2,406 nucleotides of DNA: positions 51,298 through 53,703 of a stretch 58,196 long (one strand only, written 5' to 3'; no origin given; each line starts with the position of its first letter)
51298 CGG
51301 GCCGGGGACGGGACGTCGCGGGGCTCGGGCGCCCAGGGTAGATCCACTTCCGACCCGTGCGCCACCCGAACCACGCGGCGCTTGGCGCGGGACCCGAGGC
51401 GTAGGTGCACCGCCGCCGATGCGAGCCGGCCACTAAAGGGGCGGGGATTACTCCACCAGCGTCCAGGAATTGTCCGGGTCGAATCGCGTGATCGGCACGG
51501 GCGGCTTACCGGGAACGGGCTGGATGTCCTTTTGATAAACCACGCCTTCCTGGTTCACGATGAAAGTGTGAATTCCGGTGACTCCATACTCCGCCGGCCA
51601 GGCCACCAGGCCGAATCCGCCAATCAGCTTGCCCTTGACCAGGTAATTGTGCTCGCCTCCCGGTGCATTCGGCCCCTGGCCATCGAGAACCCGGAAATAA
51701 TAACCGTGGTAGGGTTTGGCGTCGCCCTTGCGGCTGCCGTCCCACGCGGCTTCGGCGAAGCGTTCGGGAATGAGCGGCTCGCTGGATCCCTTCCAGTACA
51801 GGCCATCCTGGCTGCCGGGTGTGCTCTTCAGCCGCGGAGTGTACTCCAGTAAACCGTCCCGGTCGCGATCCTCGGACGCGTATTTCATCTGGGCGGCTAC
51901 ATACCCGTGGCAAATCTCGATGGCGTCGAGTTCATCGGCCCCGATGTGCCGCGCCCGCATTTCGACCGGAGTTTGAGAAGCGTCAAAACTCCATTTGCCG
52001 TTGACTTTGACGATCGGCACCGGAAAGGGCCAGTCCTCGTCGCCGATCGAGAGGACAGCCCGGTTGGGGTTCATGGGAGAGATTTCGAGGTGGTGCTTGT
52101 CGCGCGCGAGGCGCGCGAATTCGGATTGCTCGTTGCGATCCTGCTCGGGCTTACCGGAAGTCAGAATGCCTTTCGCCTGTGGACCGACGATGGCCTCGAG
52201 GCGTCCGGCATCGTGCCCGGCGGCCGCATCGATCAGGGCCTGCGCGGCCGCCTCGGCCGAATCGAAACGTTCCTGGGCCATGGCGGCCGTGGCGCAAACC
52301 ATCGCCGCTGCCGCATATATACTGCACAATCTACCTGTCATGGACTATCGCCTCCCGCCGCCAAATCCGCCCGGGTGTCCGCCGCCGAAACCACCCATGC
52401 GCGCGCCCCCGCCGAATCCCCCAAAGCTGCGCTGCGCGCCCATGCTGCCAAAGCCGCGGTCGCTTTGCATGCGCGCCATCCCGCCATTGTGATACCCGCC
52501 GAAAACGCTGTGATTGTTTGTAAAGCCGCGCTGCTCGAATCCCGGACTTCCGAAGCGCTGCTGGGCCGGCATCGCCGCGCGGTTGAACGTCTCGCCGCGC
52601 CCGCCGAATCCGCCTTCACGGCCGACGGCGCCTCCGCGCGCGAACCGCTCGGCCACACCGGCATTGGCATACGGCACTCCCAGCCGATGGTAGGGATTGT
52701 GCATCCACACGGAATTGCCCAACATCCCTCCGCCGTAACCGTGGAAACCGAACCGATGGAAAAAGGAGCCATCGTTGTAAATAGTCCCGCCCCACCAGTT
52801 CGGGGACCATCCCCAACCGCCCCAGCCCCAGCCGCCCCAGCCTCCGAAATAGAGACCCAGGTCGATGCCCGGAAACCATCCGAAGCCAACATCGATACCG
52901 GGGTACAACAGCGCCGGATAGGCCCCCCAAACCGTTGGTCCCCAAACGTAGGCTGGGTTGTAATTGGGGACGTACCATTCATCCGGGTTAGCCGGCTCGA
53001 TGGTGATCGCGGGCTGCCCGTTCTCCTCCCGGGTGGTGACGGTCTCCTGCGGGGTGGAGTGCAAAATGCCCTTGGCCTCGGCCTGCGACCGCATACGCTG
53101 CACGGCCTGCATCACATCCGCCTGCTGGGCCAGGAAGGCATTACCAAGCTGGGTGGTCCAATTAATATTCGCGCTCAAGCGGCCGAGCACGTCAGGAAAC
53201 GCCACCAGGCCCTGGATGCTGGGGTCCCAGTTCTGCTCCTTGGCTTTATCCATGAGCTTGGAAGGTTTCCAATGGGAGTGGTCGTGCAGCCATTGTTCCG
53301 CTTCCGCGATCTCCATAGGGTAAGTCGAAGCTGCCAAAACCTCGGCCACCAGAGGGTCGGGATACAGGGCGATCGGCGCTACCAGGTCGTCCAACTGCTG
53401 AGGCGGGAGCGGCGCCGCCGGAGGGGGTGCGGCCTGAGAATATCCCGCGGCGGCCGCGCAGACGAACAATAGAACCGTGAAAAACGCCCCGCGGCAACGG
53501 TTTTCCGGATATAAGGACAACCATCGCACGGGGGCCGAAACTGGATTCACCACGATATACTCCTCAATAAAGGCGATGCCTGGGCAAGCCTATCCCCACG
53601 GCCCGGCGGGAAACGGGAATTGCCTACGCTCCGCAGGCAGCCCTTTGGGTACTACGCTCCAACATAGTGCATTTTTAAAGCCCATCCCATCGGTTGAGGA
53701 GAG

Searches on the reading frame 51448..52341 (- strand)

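Call 54: search_protein_families(library=pfam, proteins=[window:51448-52341:-], max_evalue=0.001)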
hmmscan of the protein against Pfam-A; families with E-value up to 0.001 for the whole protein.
window:51448-52341:- (297 aa): 1 family
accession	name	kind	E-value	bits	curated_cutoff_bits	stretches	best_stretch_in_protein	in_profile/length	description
PF11453.13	DUF2950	-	8.4e-89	297.8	20.2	1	23-296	1-274/274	Protein of unknown function (DUF2950)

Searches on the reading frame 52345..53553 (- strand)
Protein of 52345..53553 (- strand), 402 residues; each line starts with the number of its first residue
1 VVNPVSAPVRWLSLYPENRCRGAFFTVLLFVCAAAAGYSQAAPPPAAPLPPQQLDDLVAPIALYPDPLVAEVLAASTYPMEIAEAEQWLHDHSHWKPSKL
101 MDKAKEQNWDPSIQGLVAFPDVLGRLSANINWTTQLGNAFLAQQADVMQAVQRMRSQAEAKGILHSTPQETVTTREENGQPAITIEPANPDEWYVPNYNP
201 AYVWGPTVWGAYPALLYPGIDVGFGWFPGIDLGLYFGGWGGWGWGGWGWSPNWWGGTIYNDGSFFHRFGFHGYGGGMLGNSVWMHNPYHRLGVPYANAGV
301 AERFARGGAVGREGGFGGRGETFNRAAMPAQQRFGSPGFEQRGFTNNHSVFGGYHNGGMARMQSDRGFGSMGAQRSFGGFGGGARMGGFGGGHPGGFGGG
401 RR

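Call 54: search_protein_families(library=pfam, proteins=[window:52345-53553:-], max_evalue=0.001)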
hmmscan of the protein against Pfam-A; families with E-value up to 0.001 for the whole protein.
window:52345-53553:- (402 aa): 1 family
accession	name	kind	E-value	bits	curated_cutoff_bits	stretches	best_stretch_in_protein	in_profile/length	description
PF11737.13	DUF3300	-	1.3e-61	208.5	25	1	52-245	3-196/227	Protein of unknown function (DUF3300)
